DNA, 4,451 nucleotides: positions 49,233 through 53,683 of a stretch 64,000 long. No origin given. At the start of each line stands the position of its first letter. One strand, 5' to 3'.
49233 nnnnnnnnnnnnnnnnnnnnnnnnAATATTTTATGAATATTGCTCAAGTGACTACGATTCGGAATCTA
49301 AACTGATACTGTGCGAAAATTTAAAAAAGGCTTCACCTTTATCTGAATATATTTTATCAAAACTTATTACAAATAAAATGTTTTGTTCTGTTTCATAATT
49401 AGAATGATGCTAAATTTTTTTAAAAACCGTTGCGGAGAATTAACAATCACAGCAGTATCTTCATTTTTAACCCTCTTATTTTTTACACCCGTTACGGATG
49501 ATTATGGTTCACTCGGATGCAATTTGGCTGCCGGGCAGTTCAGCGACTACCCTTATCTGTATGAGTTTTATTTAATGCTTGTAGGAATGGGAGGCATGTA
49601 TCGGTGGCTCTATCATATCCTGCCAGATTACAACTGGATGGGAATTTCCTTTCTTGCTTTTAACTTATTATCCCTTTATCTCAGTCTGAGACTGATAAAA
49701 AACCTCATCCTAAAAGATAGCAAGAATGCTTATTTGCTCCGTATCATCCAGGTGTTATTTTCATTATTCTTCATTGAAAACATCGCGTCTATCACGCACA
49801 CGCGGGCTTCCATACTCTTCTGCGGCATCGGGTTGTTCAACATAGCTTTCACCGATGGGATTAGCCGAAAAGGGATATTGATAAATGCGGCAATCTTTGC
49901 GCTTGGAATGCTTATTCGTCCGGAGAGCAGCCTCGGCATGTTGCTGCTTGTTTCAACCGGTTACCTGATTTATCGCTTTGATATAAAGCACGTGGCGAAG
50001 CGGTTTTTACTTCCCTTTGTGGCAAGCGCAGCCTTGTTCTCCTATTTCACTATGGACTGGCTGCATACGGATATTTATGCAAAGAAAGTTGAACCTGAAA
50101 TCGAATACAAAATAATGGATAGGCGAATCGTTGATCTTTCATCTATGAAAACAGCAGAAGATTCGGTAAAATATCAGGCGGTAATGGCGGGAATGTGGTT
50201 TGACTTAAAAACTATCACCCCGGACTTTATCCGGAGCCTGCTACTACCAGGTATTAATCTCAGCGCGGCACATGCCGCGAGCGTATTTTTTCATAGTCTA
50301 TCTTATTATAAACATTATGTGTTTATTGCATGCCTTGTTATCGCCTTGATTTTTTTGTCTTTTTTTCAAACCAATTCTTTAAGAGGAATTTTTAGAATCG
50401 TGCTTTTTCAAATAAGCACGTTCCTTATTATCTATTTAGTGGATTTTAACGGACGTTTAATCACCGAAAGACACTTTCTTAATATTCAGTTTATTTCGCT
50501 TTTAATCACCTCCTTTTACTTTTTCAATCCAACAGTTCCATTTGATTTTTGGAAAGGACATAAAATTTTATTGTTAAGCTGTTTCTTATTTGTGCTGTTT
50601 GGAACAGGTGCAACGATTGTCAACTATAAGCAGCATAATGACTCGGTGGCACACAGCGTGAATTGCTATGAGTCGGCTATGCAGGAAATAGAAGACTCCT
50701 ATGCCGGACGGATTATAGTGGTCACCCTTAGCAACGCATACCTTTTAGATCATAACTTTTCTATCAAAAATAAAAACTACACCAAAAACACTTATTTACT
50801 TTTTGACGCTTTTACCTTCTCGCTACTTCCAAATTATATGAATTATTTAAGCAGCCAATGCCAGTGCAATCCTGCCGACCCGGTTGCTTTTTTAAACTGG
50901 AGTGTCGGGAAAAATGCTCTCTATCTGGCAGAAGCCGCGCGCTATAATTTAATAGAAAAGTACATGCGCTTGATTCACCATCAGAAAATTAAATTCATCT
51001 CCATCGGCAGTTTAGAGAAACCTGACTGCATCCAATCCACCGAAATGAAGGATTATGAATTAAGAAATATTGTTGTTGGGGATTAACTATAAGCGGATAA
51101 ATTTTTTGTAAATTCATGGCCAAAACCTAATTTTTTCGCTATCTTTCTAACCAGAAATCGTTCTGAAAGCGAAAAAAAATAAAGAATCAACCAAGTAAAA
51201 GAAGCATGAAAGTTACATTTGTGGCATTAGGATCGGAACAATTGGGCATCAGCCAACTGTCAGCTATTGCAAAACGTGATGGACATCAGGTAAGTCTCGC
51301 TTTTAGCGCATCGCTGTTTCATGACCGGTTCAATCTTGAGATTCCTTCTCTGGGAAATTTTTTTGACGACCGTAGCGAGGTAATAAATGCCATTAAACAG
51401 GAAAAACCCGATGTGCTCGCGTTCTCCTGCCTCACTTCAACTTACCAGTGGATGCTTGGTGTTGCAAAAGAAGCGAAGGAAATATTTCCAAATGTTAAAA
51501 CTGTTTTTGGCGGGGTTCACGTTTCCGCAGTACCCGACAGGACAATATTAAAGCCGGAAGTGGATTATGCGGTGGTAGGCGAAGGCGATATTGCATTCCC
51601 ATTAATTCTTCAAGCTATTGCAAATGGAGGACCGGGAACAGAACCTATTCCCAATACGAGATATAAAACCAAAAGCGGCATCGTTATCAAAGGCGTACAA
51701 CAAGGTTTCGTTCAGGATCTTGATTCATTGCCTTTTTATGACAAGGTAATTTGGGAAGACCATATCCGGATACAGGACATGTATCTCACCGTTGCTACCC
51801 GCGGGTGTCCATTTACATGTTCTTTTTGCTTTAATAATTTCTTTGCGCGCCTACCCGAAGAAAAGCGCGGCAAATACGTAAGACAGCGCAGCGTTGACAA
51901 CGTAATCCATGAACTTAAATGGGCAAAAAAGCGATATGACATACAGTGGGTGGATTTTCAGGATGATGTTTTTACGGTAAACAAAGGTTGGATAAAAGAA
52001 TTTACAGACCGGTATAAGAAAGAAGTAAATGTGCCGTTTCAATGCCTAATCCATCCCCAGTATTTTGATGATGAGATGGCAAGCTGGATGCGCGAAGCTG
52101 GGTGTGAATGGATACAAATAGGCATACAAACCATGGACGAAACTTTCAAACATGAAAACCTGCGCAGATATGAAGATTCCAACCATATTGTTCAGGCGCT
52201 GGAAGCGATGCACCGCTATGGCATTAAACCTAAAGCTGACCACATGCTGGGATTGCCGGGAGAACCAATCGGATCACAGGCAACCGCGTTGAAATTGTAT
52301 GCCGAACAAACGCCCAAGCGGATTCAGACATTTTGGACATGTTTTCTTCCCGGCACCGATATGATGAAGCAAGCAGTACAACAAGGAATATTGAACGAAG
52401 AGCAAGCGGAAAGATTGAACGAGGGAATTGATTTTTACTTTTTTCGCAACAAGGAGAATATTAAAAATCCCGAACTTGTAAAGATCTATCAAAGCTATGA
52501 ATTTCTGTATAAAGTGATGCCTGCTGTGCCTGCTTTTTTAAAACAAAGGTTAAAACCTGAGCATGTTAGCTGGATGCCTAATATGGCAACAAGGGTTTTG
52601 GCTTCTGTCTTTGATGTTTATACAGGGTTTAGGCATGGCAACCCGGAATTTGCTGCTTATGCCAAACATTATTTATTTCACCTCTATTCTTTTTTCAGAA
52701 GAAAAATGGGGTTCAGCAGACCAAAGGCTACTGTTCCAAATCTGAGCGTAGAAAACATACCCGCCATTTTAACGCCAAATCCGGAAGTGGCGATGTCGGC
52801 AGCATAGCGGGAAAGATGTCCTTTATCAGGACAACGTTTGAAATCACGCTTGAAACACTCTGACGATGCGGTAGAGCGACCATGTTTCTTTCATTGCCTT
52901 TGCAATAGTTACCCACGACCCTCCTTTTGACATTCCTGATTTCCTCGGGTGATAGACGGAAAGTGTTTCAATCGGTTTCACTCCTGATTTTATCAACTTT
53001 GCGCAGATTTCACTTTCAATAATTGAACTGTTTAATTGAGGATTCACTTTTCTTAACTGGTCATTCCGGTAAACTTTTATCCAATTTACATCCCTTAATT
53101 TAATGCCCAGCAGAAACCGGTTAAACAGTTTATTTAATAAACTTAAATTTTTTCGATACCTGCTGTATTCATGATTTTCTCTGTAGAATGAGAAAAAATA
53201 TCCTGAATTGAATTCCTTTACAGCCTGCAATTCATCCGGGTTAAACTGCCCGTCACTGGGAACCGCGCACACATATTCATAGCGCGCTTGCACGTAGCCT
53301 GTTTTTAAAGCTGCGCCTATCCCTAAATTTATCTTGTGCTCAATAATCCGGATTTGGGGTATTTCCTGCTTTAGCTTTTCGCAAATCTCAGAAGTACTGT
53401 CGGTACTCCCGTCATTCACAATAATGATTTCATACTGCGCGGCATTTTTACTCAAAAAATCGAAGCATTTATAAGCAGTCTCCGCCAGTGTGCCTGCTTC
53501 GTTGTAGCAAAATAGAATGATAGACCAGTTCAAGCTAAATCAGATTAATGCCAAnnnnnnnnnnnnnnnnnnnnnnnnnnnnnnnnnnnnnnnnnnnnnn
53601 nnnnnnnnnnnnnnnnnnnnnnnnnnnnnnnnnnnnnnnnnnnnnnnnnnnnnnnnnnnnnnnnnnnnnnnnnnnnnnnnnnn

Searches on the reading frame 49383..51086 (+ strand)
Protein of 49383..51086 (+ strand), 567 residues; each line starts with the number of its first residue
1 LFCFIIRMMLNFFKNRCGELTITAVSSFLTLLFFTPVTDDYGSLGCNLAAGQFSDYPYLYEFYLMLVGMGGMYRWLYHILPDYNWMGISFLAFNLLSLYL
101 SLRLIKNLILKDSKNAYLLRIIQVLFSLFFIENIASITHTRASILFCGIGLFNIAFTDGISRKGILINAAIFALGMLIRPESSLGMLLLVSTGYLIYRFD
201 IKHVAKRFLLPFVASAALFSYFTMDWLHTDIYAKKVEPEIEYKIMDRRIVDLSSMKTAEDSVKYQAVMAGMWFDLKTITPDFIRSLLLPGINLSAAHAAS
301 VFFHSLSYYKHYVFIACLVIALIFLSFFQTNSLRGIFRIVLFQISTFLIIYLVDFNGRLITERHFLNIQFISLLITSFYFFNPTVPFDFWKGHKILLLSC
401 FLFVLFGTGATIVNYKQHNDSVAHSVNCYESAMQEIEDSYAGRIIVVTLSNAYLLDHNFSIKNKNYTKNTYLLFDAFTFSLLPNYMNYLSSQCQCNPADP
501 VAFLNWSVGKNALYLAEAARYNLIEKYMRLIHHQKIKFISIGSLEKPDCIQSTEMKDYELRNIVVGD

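Call 8: search_protein_families(library=pfam, proteins=[window:49383-51086:+], max_evalue=0.01)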
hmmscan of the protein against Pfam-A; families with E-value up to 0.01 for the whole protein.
window:49383-51086:+ (567 aa): 0 families

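Call 24: search_protein_families(library=ncbifam, proteins=[window:49383-51086:+], max_evalue=0.001)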
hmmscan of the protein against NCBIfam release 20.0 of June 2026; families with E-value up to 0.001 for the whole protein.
window:49383-51086:+ (567 aa): 1 family
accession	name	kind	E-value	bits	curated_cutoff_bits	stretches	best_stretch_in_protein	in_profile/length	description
NF047440.1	LA3751_2_3_fam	subfamily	0.0005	19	200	1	82-227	97-242/460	LA_3751/LA_3752 family putative glycosyltransferase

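Call 43: find_homologous_proteins(query=window:49383-51086:+, max_evalue=0.00001)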
Query window:49383-51086:+ (567 aa): 22 proteins with E <= 0.00001 among 8000 candidates.
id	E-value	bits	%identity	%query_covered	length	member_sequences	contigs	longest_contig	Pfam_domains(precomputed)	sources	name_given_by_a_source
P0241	0.0e+0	1243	99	99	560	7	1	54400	-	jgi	-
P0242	2.2e-258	877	68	98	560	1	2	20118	-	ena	-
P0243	1.2e-202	693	55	99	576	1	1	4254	-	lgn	-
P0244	4.7e-197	675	54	98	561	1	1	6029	-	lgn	-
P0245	2.0e-195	669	53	98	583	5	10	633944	-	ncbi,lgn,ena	-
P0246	9.0e-185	634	52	95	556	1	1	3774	-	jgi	jgi:hypothetical protein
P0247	9.2e-185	634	52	99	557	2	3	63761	-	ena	-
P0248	1.6e-174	600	48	98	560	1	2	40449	-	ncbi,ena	-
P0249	1.1e-173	597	47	99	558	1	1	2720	-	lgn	-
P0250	1.1e-166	574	48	98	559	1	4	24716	-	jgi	jgi:hypothetical protein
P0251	3.6e-164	566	48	96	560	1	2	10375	-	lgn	-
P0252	4.3e-159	549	47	99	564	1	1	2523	-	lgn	-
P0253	9.0e-150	518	43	97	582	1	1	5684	-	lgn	-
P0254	3.1e-144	500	42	93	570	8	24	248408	-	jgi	-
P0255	2.3e-143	497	43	93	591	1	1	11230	-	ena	-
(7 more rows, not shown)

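Call 56: predict_structure(alignment_id=A3)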
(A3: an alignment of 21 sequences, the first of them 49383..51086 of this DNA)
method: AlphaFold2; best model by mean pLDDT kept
length: 567 residues; sequences in the alignment: 21
mean_pLDDT: 89.3   pTM: 0.88
mean pLDDT of the five models: 89.3, 89.1, 87.5, 87.1, 86.9
residues with pLDDT >= 90: 362; 70-90: 179; 50-70: 23; < 50: 3
segments of 3 or more residues with pLDDT < 50: 63-65
pLDDT, mean of each block of 10 residues (from residue 1): 76 88 95 86 76 79 57 86 90 95 94 87 96 87 94 94 95 90 93 95 94 92 84 79 81 91 93 91 88 86 92 95 90 90 96 78 85 96 73 89 96 94 93 94 93 90 93 89 90 94 96 95 96 94 86 92 88
secondary structure, 60 per line:
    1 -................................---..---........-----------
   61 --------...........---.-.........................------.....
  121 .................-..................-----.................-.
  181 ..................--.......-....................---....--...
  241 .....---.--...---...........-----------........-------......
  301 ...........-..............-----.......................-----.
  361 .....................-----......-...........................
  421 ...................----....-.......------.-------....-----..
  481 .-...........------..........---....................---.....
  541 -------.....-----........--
elements in order: H2-33 H42-49 H69-79 H85-109 H116-135 H139-156 H162-178 H180-198 H201-207 H209-228 H232-235 H238-245 H258-268 H280-286 H295-311 H313-326 H332-354 H360-381 H387-392 H394-439 E444-447 H449-455 E470-473 H483-493 H500-509 E513-517 H518-532 E536-540 H548-552 E558-565

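Call 58: fold_search(model_id=the predicted structure, library=pdb)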
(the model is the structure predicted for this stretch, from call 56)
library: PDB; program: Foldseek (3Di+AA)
matches with E <= 10: 280; with E <= 0.001: 1
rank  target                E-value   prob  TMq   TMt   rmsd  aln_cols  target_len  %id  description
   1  5ezm                  5.4e-04  1.00  0.37  0.38  18.3       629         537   11  Crystal Structure of ArnT from Cupriavidus metallidurans in the apo state (released 2016-02-17)
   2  5f15                  2.4e-03  1.00  0.38  0.39  17.0       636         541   11  Crystal Structure of ArnT from Cupriavidus metallidurans bound to Undecaprenyl phosphate (released 2016-02-17)
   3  8age_A                4.8e-03  1.00  0.44  0.40  15.1       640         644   11  Structure of yeast oligosaccharylransferase complex with acceptor peptide bound (released 2022-12-07)
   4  8if8_B                8.5e-03  0.99  0.38  0.35  11.7       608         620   10  Arabinosyltransferase AftA (released 2023-05-31)
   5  9l0b_A                1.7e-02  0.25  0.10  0.13  25.1       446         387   12  structure of MCT2-embigin complex (released 2025-12-24)
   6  7bve_A                2.0e-02  0.98  0.31  0.19  13.9       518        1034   12  Cryo-EM structure of Mycobacterium smegmatis arabinosyltransferase EmbC2-AcpM2 in complex with ethambutol (released 2020-04-29)
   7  8jta                  2.0e-02  0.18  0.09  0.12  25.4       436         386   11  Human VMAT2 complex with tetrabenazine (released 2023-11-29)
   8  7zli_A                4.3e-02  0.98  0.43  0.38  14.5       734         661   10  Cryo-EM structure of C-mannosyltransferase CeDPY19, in complex with Dol25-P-Man and bound to CMT2-Fab and anti-Fab nan (released 2023-01-11)
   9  8tgj_A                5.1e-02  0.14  0.09  0.12  24.7       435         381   15  VMAT1 dimer in unbound form and with reserpine (released 2024-03-20)
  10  8wlk                  5.8e-02  0.13  0.09  0.12  23.9       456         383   12  Cryo-EM structure of human VMAT2 in presence of Tetrabenazine, determined in an outward-facing conformation (released 2024-06-12)
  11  8sc4                  6.6e-02  0.25  0.12  0.14  24.8       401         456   14  Human OCT1 bound to metformin in inward-open conformation (released 2023-10-18)
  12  8jsw                  6.6e-02  0.15  0.10  0.13  25.0       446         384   11  Human VMAT2 complex with serotonin (released 2023-11-29)
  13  7zlh_A                7.5e-02  0.84  0.31  0.28  16.7       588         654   11  Cryo-EM structure of C-mannosyltransferase CeDPY19, in apo state, bound to CMT2-Fab and anti-Fab nanobody (released 2023-01-11)
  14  8if8_C                7.9e-02  0.90  0.37  0.36  12.1       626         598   10  Arabinosyltransferase AftA (released 2023-05-31)
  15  6vyh_A                7.9e-02  0.16  0.11  0.13  24.4       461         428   11  Cryo-EM structure of SLC40/ferroportin in complex with Fab (released 2020-11-11)
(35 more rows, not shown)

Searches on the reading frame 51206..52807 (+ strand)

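Call 8: search_protein_families(library=pfam, proteins=[window:51206-52807:+], max_evalue=0.01)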
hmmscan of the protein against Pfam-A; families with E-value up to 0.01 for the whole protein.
window:51206-52807:+ (533 aa): 2 families
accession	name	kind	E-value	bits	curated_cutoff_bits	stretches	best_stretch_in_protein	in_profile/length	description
PF04055.27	Radical_SAM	-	8.2e-22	78.6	29.5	1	197-356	3-157/166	Radical SAM superfamily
PF02310.24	B12-binding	-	5e-21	75.2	32.1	1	13-134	15-120/121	B12 binding domain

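Call 24: search_protein_families(library=ncbifam, proteins=[window:51206-52807:+], max_evalue=0.001)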
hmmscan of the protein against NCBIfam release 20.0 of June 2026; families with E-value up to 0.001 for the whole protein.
window:51206-52807:+ (533 aa): 22 families
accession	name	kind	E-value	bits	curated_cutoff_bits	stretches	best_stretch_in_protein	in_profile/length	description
TIGR03471.1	HpnJ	equivalog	1.7e-34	119.5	577.6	1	69-408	70-406/472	hopanoid biosynthesis associated radical SAM protein HpnJ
NF050148.1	rSAM_ApyD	equivalog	2.7e-29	102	750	1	12-405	25-407/645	RiPP biosynthesis radical SAM protein ApyD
TIGR04013.1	B12_SAM_MJ_1487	hypoth_equivalog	5.8e-27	94.5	251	2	58-242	33-194/382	TIGR04013 family B12-binding domain/radical SAM domain-containing protein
TIGR04072.2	rSAM_ladder_B12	equivalog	1.7e-24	86.2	360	1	78-401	77-383/443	lipid biosynthesis B12-binding/radical SAM protein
TIGR02026.1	BchE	equivalog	3.7e-24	85.4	481.35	1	57-387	53-384/497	magnesium-protoporphyrin IX monomethyl ester anaerobic oxidative cyclase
NF038361.1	rSAM_Sden_1168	equivalog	8.3e-24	84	575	1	61-401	134-484/560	Sden_1168 family B12-binding radical SAM P-methyltransferase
NF033712.0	B12_rSAM_KedN5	subfamily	4.9e-23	81.2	700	1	61-209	56-212/624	KedN5 family methylcobalamin-dependent radical SAM C-methyltransferase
TIGR03975.1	rSAM_ocin_1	subfamily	1.5e-22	79.9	281.85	1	58-353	119-415/606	RiPP maturation radical SAM C-methyltransferase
TIGR04479.1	bcpD_PhpK_rSAM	subfamily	1.1e-19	70.3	600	1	52-371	95-412/504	PhpK family radical SAM P-methyltransferase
TIGR04385.1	B12_rSAM_cofa1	equivalog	1.1e-18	67.7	450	1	91-356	94-352/438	B12 lower ligand biosynthesis radical SAM protein BzaD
TIGR04014.1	B12_SAM_MJ_0865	equivalog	4.2e-16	58.8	360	1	58-241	29-202/434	methyl-coenzyme M reductase glutamine C-methyltransferase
TIGR04367.1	HpnR_B12_rSAM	equivalog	4.6e-12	45.2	650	1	54-340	47-325/490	hopanoid C-3 methylase HpnR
TIGR04295.1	B12_rSAM_oligo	hypoth_equivalog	1.4e-11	43.8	400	1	99-314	104-308/422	TIGR04295 family B12-binding domain-containing radical SAM protein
TIGR00538.1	hemN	equivalog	5.4e-11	42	324.95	1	188-398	46-260/454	oxygen-independent coproporphyrinogen III oxidase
NF033070.1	rSAM_AprD4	equivalog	5.7e-10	38.7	500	1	197-401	201-401/456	AprD4 family radical SAM diol-dehydratase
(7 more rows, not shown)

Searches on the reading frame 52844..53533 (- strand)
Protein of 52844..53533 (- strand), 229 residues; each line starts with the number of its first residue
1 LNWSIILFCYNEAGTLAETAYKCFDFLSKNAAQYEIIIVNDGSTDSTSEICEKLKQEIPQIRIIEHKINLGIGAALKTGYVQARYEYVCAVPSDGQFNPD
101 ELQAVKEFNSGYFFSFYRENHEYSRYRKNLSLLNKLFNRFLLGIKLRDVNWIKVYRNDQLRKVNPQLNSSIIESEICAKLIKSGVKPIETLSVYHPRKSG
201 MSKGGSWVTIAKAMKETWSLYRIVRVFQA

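Call 8: search_protein_families(library=pfam, proteins=[window:52844-53533:-], max_evalue=0.01)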
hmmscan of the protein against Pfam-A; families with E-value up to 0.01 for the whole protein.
window:52844-53533:- (229 aa): 2 families
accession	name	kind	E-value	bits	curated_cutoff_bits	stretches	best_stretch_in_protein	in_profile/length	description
PF00535.33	Glycos_transf_2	-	7.9e-24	84.9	23.3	1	4-131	1-130/168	Glycosyl transferase family 2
PF10111.15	Glyco_tranf_2_2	-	0.00098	19.1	27.3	1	32-105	28-102/276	Glycosyltransferase like family 2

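Call 24: search_protein_families(library=ncbifam, proteins=[window:52844-53533:-], max_evalue=0.001)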
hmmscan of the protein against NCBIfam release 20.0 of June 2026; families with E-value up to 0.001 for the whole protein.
window:52844-53533:- (229 aa): 18 families
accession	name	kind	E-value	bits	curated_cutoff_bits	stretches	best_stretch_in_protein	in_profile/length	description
TIGR03937.1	PgaC_IcaA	equivalog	3e-18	66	422.3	1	4-100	48-141/407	poly-beta-1,6-N-acetyl-D-glucosamine synthase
NF007482.0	PRK10073.1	equivalog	6.6e-15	54.9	423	1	4-100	9-101/334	glycosyltransferase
NF047683.1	TeichurnBiosyTuaG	equivalog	5.2e-11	42.7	400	1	4-116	9-120/252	teichuronic acid biosynthesis protein TuaG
NF047588.1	GlcsyltransPgfSStrep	equivalog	8.3e-11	41.6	500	1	1-122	1-124/308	glycosyltransferase PgfS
NF007986.1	PRK10714.1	equivalog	2.4e-10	40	529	1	4-139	9-148/316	undecaprenyl-phosphate 4-deoxy-4-formamido-L-arabinose transferase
NF041875.1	EPS_EpsD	equivalog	6.1e-09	35.7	370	1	4-103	2-98/325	exopolysaccharide biosynthesis glycosyltransferase EpsD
NF058614.1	PPMAGASynPpgS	equivalog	7.4e-08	32.1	370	1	5-97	4-89/226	polyprenyl-phospho-N-acetylgalactosaminyl synthase PpgS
TIGR04283.1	glyco_like_mftF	equivalog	1.2e-06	28.3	182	1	4-109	2-97/221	TIGR04283 family arsenosugar biosynthesis glycosyltransferase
NF053739.1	GlytfEpsEBac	equivalog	1.5e-06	27.4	450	1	4-90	4-88/265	glycosyltransferase EpsE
TIGR03111.1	glyc2_xrt_Gpos1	hypoth_equivalog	9.1e-06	24.7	363.95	1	4-106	52-154/439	TIGR03111 family XrtG-associated glycosyltransferase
TIGR03965.1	mycofact_glyco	equivalog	1.4e-05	24.1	280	1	28-99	100-169/467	mycofactocin biosynthesis glycosyltransferase MftF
NF050050.1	ProtGlycPglI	equivalog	6e-05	22.5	500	1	4-113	5-113/306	GalNAc(5)-diNAcBac-PP-undecaprenol beta-1,3-glucosyltransferase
NF038302.1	EPS_HpsE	equivalog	6e-05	22.2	300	1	2-108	2-110/307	hormogonium polysaccharide biosynthesis glycosyltransferase HpsE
TIGR04182.1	glyco_TIGR04182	equivalog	0.00011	21.7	325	1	5-201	4-197/293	S-layer glycoprotein N-glycosyltransferase AglJ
NF053846.1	glyco_with_XrtP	equivalog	0.00018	20.3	520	1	2-83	42-122/440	XrtP-associated glycosyltransferase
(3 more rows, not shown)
